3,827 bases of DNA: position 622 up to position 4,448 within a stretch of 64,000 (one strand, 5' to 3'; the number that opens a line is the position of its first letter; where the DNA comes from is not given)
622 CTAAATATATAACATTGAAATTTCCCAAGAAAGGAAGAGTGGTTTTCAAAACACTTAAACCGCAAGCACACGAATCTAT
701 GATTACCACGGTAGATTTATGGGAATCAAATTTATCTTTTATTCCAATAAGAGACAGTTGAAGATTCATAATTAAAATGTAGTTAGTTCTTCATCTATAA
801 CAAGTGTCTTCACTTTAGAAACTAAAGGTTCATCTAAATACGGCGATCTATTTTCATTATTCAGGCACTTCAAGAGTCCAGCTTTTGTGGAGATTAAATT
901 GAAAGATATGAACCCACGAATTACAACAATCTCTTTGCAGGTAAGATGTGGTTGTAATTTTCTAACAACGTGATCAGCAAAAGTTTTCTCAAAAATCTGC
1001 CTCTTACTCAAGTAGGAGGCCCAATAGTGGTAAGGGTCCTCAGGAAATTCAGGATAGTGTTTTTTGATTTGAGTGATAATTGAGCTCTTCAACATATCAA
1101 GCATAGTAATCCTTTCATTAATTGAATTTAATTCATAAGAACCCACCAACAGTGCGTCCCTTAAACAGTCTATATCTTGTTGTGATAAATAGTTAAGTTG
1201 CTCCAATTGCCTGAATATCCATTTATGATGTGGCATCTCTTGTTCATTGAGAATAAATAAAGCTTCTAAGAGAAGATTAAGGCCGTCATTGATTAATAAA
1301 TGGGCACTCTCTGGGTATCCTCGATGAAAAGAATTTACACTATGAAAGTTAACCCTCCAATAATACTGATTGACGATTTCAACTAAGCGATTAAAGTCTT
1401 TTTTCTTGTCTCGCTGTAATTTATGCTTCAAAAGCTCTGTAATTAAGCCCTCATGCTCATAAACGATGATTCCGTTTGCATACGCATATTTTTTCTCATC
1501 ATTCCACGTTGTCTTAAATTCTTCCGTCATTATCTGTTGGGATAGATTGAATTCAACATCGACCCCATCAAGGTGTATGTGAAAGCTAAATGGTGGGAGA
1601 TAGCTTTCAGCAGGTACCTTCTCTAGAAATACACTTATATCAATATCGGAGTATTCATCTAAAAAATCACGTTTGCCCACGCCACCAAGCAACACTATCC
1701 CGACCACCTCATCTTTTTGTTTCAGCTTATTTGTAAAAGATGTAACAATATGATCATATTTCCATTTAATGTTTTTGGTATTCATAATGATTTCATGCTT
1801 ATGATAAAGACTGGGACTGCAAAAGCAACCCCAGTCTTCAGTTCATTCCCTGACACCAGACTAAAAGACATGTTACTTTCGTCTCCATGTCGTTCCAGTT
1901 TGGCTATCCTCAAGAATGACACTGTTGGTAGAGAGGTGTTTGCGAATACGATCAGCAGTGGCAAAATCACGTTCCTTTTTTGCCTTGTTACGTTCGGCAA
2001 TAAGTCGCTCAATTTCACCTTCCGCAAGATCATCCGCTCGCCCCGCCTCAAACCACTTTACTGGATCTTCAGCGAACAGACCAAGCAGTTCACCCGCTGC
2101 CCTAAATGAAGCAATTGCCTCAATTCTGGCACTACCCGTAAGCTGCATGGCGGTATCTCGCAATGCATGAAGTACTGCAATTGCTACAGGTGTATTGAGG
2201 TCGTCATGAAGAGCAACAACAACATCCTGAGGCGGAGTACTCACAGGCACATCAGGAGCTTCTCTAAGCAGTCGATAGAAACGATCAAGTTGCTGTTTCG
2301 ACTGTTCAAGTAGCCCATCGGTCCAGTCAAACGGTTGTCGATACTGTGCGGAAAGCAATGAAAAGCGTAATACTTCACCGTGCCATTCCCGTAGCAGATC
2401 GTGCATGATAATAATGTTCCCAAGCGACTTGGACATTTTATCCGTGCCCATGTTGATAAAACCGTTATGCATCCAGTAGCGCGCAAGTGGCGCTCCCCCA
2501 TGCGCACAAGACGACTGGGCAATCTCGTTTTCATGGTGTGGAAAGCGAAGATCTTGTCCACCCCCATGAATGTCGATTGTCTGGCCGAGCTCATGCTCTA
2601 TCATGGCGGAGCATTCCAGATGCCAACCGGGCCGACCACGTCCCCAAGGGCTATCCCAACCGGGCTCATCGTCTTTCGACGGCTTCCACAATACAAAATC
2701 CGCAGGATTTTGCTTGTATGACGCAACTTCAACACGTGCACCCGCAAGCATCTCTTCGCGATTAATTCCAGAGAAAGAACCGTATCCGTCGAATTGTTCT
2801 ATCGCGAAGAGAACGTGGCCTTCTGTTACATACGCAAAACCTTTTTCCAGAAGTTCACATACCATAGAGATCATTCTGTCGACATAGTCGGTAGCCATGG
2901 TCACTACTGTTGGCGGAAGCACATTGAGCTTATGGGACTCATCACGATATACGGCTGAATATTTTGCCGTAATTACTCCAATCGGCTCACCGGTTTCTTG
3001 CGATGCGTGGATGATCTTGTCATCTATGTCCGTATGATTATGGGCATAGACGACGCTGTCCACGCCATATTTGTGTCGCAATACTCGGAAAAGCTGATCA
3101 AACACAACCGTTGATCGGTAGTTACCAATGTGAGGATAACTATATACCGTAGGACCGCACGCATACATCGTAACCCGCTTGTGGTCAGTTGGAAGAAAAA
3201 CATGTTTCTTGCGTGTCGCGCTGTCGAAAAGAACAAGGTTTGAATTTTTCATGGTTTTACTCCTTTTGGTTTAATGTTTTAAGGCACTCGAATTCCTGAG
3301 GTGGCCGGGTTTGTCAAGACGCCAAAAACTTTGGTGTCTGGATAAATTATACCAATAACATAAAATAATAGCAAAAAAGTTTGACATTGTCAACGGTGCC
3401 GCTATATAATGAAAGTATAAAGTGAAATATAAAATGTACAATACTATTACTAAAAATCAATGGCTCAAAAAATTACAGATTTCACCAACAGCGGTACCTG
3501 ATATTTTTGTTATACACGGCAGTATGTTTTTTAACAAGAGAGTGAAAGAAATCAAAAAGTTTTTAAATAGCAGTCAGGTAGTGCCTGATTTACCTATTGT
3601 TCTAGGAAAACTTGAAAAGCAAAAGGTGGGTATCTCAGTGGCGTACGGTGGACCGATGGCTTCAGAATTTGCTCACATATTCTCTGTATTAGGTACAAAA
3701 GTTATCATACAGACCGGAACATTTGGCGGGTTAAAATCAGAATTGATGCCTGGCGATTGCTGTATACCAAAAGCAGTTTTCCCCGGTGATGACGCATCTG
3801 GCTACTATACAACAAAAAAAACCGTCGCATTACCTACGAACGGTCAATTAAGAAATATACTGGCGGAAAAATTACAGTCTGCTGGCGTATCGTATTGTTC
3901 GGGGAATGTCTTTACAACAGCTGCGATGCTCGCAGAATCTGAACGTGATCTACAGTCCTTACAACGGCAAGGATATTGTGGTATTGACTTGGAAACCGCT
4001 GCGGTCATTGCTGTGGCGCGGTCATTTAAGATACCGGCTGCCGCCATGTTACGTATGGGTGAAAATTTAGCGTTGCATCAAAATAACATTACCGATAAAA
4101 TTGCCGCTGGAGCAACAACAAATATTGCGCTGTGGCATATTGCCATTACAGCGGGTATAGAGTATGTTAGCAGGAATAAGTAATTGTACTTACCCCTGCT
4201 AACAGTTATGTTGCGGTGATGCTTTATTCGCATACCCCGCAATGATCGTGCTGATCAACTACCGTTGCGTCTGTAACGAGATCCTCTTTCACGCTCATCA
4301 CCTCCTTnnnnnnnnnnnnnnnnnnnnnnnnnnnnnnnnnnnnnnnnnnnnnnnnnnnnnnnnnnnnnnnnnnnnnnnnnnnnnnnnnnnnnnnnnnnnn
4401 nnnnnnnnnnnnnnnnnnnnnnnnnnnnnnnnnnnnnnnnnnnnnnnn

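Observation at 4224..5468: Radical SAM/SPASM enzyme translationally coupled to an unlisted 22-24 aa peptide ending HCGVCE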

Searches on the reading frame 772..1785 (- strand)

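Call 58: search_protein_families(library=pfam, proteins=[window:772-1785:-], max_evalue=0.001)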
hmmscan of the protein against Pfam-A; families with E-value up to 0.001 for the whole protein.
window:772-1785:- (337 aa): 1 family
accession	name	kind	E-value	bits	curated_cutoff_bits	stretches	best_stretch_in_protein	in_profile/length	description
PF01909.29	NTP_transf_2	-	0.00042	21.1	21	0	18-74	5-47/93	Nucleotidyltransferase domain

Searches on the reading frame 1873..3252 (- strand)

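Call 58: search_protein_families(library=pfam, proteins=[window:1873-3252:-], max_evalue=0.001)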
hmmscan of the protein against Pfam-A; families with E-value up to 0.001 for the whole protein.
window:1873-3252:- (459 aa): 6 families
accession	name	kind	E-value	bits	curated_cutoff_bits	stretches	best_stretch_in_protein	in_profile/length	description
PF01406.26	tRNA-synt_1e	-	1.5e-112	376.3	27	1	21-319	4-300/301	tRNA synthetases class I (C) catalytic domain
PF09334.17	tRNA-synt_1g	-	8.1e-07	28.6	20.1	1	256-303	311-358/391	tRNA synthetases class I (M)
PF09190.17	DALR_2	-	2.2e-05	25.4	22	1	347-393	5-56/57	DALR domain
PF00133.28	tRNA-synt_1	-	0.00012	21.4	22.7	0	227-307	330-410/414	tRNA synthetases class I (I, L, M and V)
PF01921.24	tRNA-synt_1f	-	0.00015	21.3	27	0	265-325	275-335/360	tRNA synthetases class I (K)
PF23493.1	CysS_C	-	0.00026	21.5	23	1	412-457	6-51/51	Cysteinyl-tRNA ligase anticodon binding domain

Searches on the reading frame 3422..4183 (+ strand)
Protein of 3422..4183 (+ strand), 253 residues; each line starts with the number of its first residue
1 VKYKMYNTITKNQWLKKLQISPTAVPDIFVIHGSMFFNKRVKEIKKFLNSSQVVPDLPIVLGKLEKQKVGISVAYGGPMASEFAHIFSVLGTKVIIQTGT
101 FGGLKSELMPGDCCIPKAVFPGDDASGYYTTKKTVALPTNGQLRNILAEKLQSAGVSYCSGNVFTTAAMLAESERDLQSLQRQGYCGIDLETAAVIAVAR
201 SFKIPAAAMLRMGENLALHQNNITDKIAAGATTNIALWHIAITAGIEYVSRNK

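Call 20: search_protein_families(library=ncbifam, proteins=[window:3422-4183:+], max_evalue=0.001)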
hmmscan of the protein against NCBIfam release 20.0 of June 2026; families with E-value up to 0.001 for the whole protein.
window:3422-4183:+ (253 aa): 8 families
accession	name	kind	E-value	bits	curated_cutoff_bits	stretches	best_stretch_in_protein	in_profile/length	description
NF005500.0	PRK07115.1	equivalog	9.2e-15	54.6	264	1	71-239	68-236/261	AMP nucleosidase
TIGR01721.1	AMN-like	hypoth_equivalog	3.1e-11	42.9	307.2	1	76-227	70-221/269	AMP nucleosidase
TIGR03468.1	HpnG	hypoth_equivalog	2e-09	37.3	187.1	1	73-208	24-150/212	hopanoid-associated phosphorylase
NF009914.0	PRK13374.1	subfamily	5.9e-09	35.9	338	1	78-221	68-212/235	DeoD-type purine-nucleoside phosphorylase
NF004489.0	PRK05819.1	subfamily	1.5e-08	34.2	230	1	86-222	77-213/236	DeoD-type purine-nucleoside phosphorylase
NF004079.0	PRK05584.1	equivalog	1.7e-06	27.7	169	1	62-209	36-193/232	5'-methylthioadenosine/adenosylhomocysteine nucleosidase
TIGR00107.1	deoD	equivalog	7.9e-06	25.5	232.25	1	89-222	76-209/232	purine-nucleoside phosphorylase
TIGR03664.1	fut_nucase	equivalog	0.00053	19.8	124.7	0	132-207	118-194/228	futalosine hydrolase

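Call 28: find_homologous_proteins(query=window:3434-4183:+, max_evalue=0.001)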
Query window:3434-4183:+ (249 aa): 3 proteins with E <= 0.001 among 566 candidates.
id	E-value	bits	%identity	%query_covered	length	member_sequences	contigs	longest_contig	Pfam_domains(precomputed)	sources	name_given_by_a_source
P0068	3.2e-160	549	100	100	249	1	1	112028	PF01048.27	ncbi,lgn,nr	ncbi:MAG: hypothetical protein Q8Q23_02010 [bacterium]|nr:hypothetical protein [bacterium]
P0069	1.0e-116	407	72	100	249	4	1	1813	PF01048.27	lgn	-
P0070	2.0e-113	396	70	100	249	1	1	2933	PF01048.27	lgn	-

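Call 32: find_homologous_proteins(query=A2, max_evalue=0.001)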
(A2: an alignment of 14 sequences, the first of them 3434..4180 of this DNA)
Query A2 (14 sequences) (249 aa, profile of the alignment): 18 proteins with E <= 0.001 among 6393 candidates.
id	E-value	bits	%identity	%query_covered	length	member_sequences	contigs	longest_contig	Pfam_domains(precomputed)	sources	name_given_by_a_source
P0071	3.3e-80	287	22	35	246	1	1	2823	PF01048.27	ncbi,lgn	-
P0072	2.7e-79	284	21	42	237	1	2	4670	PF01048.27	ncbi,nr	ncbi:hypothetical protein KKG48_00095 [Patescibacteria group bacterium]|nr:hypothetical protein [Pat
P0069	5.9e-74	266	72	100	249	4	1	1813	PF01048.27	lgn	-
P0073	1.7e-71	258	22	53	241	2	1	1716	PF01048.27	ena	-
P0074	3.0e-71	257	22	54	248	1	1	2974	PF01048.27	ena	-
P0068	1.0e-70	256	100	100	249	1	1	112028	PF01048.27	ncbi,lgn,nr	ncbi:MAG: hypothetical protein Q8Q23_02010 [bacterium]|nr:hypothetical protein [bacterium]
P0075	7.2e-69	250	23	35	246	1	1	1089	PF01048.27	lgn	-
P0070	4.2e-64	234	70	100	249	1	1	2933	PF01048.27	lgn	-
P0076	3.2e-63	231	22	59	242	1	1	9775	PF01048.27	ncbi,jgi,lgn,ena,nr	ncbi:hypothetical protein KKH36_03040 [Patescibacteria group bacterium]|nr:hypothetical protein [Pat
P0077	3.9e-37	146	23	60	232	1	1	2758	PF01048.27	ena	-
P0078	3.4e-28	116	-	-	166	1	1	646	PF07638.18,PF04545.23,PF08281.19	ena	-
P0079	3.9e-27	113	24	65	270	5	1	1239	PF01048.27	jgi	jgi:uridine phosphorylase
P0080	5.7e-24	103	-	-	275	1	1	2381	PF01048.27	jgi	jgi:nucleoside phosphorylase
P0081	4.9e-23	100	27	53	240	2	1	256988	PF01048.27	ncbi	-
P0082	3.5e-6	44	27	48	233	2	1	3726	PF01048.27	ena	-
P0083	6.0e-5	40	23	36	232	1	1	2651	PF01048.27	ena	-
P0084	7.9e-5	40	23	36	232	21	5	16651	PF01048.27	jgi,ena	jgi:adenosylhomocysteine nucleosidase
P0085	6.5e-4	37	28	20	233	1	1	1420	PF01048.27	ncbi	ncbi:MAG: hypothetical protein RLN70_05710 [Rhodospirillaceae bacterium]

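Call 35: search_solved_structures(query=A2, max_evalue=0.01, show_alignments=2)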
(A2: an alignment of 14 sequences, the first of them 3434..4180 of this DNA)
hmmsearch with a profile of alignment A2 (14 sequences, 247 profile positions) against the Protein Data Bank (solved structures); distinct sequences matched with E-value up to 0.01: 139 (the best 60 are shown).
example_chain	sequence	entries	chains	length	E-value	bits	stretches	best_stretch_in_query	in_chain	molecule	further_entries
1jds_A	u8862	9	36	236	5.4e-35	123.9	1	50-229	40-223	5'-METHYLTHIOADENOSINE PHOSPHORYLASE | 5'-deoxy-5'-methylthioadenosine phosphorylase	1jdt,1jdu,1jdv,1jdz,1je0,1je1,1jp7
4lnh_A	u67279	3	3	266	1.3e-25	93.2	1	50-208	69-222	Uridine phosphorylase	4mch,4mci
4m3n_A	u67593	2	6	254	3.2e-24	88.6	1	52-236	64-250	Purine nucleoside phosphorylase DeoD-type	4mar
2ac7_A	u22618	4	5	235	7.2e-24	87.4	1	35-233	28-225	Purine nucleoside phosphorylase | Purine nucleoside phosphorylase deoD-type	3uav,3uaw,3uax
1xe3_A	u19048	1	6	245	8e-24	87.3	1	34-233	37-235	purine nucleoside phosphorylase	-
3uay_A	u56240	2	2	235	8.3e-23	83.9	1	35-233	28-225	Purine nucleoside phosphorylase deoD-type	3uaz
1ybf_A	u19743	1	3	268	1.8e-22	82.8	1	66-233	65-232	AMP nucleosidase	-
4m7w_A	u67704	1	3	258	4.8e-22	81.5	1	45-233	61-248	Purine nucleoside phosphorylase DeoD-type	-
1odi_A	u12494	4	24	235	8.5e-21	77.4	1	68-223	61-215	PURINE NUCLEOSIDE PHOSPHORYLASE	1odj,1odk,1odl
4ldn_A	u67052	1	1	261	1.2e-20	76.9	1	45-230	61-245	Purine nucleoside phosphorylase DeoD-type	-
3fow_A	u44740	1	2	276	1.5e-20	76.5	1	61-210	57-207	Uridine phosphorylase, putative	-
5znc_A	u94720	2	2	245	2.5e-20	75.8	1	61-210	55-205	Purine nucleoside phosphorylase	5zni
1sq6_A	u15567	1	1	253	2.5e-20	75.8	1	60-210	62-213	uridine phosphorylase, putative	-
3emv_A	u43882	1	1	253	2.5e-20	75.8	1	61-210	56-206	Uridine phosphorylase, putative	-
8w7h_A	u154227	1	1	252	2.7e-20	75.7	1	61-210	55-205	Purine nucleoside phosphorylase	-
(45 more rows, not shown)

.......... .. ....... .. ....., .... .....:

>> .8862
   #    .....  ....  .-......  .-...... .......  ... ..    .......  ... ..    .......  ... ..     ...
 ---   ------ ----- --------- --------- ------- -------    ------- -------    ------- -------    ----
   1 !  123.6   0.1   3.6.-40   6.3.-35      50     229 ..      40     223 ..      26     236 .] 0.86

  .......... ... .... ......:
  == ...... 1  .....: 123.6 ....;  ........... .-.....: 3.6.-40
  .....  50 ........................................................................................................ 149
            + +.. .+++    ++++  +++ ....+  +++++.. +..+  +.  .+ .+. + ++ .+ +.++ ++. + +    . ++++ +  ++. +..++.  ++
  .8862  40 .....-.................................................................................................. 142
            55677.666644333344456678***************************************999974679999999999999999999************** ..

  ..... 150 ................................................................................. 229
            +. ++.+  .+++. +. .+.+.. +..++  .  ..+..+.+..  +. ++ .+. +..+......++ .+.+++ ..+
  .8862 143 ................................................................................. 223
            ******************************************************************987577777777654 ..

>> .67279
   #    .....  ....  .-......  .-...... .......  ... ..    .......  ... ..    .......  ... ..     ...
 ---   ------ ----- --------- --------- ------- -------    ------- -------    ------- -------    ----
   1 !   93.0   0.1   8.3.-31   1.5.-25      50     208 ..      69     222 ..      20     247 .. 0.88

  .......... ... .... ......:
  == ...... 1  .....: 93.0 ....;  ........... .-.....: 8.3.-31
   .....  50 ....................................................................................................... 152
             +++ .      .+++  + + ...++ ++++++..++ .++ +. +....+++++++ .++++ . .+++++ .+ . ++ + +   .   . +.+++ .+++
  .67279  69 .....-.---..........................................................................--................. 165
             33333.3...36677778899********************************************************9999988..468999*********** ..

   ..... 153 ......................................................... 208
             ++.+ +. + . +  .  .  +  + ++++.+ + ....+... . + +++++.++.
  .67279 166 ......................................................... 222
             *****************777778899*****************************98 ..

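Call 45: predict_structure(alignment_id=A3)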
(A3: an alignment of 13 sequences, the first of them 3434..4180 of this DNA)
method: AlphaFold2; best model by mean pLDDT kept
length: 249 residues; sequences in the alignment: 13
mean_pLDDT: 89.0   pTM: 0.90
mean pLDDT of the five models: 89.0, 86.8, 86.7, 79.5, 65.7
residues with pLDDT >= 90: 173; 70-90: 53; 50-70: 13; < 50: 10
segments of 3 or more residues with pLDDT < 50: 218-226
pLDDT, mean of each block of 10 residues (from residue 1): 79 94 96 89 88 93 94 94 97 95 89 92 81 95 96 93 71 90 94 96 94 66 58 96 93
secondary structure, 60 per line:
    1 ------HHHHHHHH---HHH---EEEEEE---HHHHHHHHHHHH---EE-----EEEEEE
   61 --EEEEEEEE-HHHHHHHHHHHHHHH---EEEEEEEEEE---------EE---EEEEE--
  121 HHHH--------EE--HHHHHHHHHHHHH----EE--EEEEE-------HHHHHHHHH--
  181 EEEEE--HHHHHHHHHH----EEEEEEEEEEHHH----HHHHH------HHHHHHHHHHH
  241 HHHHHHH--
elements in order: H7-14 E24-29 H33-44 E55-60 E63-70 H72-86 E90-99 E114-118 H121-124 H137-149 E158-162 H170-178 E181-185 H188-197 E202-211 H219-223 H230-247

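Call 48: fold_search(model_id=the predicted structure, library=pdb)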
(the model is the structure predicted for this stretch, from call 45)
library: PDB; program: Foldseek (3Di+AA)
matches with E <= 10: 1687; with E <= 0.001: 672
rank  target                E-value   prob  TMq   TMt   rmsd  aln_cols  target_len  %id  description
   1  3qpb_G                1.5e-17  1.00  0.79  0.79   3.4       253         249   20  Crystal Structure of Streptococcus Pyogenes Uridine Phosphorylase Reveals a Subclass of the NP-I Superfamily (released 2011-08-24)
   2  3qpb_J                1.9e-17  1.00  0.78  0.78   3.6       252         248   19  Crystal Structure of Streptococcus Pyogenes Uridine Phosphorylase Reveals a Subclass of the NP-I Superfamily (released 2011-08-24)
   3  3qpb_A                2.2e-17  1.00  0.79  0.79   3.4       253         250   20  Crystal Structure of Streptococcus Pyogenes Uridine Phosphorylase Reveals a Subclass of the NP-I Superfamily (released 2011-08-24)
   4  3qpb_D                3.0e-17  1.00  0.78  0.78   3.6       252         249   19  Crystal Structure of Streptococcus Pyogenes Uridine Phosphorylase Reveals a Subclass of the NP-I Superfamily (released 2011-08-24)
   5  1je1_A                3.6e-17  1.00  0.71  0.76   4.4       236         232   19  5'-DEOXY-5'-METHYLTHIOADENOSINE PHOSPHORYLASE COMPLEX WITH GUANOSINE AND SULFATE (released 2001-10-26)
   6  4lkr                  4.8e-17  1.00  0.70  0.74   4.7       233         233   19  Crystal structure of deoD-3 gene product from Shewanella oneidensis MR-1, NYSGRC target 029437 (released 2013-07-24)
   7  3qpb_F                5.1e-17  1.00  0.78  0.77   3.9       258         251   20  Crystal Structure of Streptococcus Pyogenes Uridine Phosphorylase Reveals a Subclass of the NP-I Superfamily (released 2011-08-24)
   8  3qpb_C                5.4e-17  1.00  0.79  0.78   3.5       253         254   20  Crystal Structure of Streptococcus Pyogenes Uridine Phosphorylase Reveals a Subclass of the NP-I Superfamily (released 2011-08-24)
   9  1ybf_C                6.1e-17  1.00  0.75  0.81   3.8       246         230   20  Crystal structure of AMP nucleosidase from Bacteroides thetaiotaomicron VPI-5482 (released 2005-01-04)
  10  1odk_A                6.5e-17  1.00  0.78  0.85   3.4       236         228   19  PURINE NUCLEOSIDE PHOSPHORYLASE FROM THERMUS THERMOPHILUS (released 2003-02-27)
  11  1odk_E                7.8e-17  1.00  0.78  0.85   2.7       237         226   18  PURINE NUCLEOSIDE PHOSPHORYLASE FROM THERMUS THERMOPHILUS (released 2003-02-27)
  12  1odi_A                1.3e-16  1.00  0.78  0.82   3.2       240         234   18  Purine nucleoside phosphorylase from Thermus Thermophilus (released 2003-02-27)
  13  1jds_F                1.3e-16  1.00  0.73  0.79   3.8       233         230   20  5'-DEOXY-5'-METHYLTHIOADENOSINE PHOSPHORYLASE COMPLEX WITH PHOSPHATE (SPACE GROUP P21) (released 2001-10-26)
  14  1vhj_B                1.4e-16  1.00  0.71  0.74   4.7       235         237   17  Crystal structure of purine nucleoside phosphorylase (released 2003-12-30)
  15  2isc_E                1.6e-16  1.00  0.73  0.79   4.2       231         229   15  Crystal structure of Purine Nucleoside Phosphorylase from Trichomonas vaginalis with DADMe-Imm-A (released 2007-06-05)
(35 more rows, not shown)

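Call 59: search_protein_families(library=padloc, proteins=[window:3434-4183:+], max_evalue=0.01)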
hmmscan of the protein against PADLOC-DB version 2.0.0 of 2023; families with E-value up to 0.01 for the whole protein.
window:3434-4183:+ (249 aa): 0 families

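Call 60: find_encoding_contigs(protein=P0076, flank=3000, max_places=1)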
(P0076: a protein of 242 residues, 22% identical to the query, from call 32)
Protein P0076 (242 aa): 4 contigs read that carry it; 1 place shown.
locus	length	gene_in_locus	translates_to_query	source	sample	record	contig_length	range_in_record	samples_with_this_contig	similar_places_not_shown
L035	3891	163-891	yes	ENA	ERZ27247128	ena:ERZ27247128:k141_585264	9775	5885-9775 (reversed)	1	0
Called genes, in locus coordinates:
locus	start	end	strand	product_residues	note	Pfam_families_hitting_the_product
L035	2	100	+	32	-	?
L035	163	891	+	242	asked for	PF01048:PNP_UDP_1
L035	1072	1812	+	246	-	PF00106:adh_short, PF08659:KR, PF23441:SDR (weak), PF01370:Epimerase (weak), PF02254:TrkA_N (weak), PF13561:adh_short_C2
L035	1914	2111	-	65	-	-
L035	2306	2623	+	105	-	PF00581:Rhodanese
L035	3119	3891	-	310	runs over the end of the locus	PF02557:VanY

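Call 61: find_encoding_contigs(protein=P0081, flank=3000, max_places=1)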
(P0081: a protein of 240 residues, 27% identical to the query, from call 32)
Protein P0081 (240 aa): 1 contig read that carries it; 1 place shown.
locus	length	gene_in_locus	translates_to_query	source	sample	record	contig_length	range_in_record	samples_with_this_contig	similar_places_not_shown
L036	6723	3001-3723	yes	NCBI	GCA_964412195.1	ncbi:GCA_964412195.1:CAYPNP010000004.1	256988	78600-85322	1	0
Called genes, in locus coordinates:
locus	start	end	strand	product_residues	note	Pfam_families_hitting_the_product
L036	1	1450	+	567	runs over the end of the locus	PF17391:Urocanase_N, PF01175:Urocanase, PF17392:Urocanase_C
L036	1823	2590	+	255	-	PF00142:Fer4_NifH, PF01656:CbiA, PF02374:ArsA_ATPase, PF06564:CBP_BcsQ, PF07015:VirC1 (faint), PF09140:MipZ, PF10609:ParA, PF13614:AAA_31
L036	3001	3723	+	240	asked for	PF01048:PNP_UDP_1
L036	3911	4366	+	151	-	PF08332:CaMKII_AD, PF13474:SnoaL_3, PF14534:DUF4440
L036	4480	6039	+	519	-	PF01039:Carboxyl_trans, PF03255:ACCA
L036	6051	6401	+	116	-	PF04277:OAD_gamma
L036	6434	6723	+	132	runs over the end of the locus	PF00364:Biotin_lipoyl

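Call 62: find_encoding_contigs(protein=P0077, flank=3000, max_places=1)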
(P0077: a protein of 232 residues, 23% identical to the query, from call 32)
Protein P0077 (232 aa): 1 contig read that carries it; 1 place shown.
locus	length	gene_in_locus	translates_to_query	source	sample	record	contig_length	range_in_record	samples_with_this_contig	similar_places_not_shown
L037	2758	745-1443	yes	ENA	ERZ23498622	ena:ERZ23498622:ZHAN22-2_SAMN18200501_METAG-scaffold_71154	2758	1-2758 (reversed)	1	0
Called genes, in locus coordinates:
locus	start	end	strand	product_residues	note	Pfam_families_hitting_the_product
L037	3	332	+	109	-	?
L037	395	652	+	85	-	-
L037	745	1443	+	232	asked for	PF01048:PNP_UDP_1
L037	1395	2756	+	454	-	?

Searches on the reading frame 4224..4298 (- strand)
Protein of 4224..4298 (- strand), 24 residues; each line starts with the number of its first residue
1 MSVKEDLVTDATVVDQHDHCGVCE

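Call 6: search_protein_families(library=ncbifam, proteins=[window:4224-4298:-], max_evalue=1)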
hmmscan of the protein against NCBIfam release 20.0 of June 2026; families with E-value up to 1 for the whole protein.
window:4224-4298:- (24 aa): 0 families

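Call 7: search_protein_families(library=pfam, proteins=[window:4224-4298:-], max_evalue=1)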
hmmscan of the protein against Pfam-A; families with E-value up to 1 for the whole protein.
window:4224-4298:- (24 aa): 0 families
